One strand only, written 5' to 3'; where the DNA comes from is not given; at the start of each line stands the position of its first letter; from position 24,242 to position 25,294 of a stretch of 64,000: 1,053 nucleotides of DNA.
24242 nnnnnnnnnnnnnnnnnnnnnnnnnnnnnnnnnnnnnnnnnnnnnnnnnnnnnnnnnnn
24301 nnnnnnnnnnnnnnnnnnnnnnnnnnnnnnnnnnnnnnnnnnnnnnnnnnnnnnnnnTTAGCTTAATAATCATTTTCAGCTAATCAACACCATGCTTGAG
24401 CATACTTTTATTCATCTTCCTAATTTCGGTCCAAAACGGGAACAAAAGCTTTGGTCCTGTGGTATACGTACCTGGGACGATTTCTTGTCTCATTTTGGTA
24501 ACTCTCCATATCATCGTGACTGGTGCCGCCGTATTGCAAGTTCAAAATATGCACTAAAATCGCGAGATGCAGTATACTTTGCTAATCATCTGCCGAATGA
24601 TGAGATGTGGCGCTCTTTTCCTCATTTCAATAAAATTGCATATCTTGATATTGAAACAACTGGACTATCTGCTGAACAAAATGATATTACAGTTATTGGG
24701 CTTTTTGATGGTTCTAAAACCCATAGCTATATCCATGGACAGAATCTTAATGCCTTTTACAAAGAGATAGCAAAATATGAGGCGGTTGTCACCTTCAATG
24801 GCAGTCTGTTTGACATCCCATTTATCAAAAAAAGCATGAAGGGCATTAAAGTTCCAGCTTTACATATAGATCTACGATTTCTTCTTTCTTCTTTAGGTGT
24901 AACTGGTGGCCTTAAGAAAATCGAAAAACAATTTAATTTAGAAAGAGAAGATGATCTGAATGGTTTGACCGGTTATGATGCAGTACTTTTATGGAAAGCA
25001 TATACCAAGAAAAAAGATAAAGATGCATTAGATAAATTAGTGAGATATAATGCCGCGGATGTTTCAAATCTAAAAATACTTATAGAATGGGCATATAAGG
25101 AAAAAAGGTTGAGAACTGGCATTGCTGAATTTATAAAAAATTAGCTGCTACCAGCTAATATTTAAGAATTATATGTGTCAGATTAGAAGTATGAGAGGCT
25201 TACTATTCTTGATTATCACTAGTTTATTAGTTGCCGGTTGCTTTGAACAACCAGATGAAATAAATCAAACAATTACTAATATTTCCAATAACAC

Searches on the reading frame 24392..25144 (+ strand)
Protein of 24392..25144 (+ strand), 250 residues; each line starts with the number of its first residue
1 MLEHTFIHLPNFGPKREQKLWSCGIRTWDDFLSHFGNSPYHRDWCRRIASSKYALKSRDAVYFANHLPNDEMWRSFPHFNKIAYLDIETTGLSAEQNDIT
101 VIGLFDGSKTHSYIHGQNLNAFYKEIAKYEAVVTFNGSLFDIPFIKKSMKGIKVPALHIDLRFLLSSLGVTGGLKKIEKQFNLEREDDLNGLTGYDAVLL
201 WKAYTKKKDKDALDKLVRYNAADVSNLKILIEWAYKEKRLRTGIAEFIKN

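Call 14: search_protein_families(library=pfam, proteins=[window:24392-25144:+], max_evalue=0.001)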
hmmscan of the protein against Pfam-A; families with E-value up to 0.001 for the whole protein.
window:24392-25144:+ (250 aa): 2 families
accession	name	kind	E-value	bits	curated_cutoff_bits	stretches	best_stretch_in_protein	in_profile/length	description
PF13482.12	RNase_H_2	-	1.1e-37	130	22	1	83-235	1-165/165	RNase_H superfamily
PF03104.25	DNA_pol_B_exo1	-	0.0009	19.1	23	0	119-196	147-223/242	DNA polymerase family B, exonuclease domain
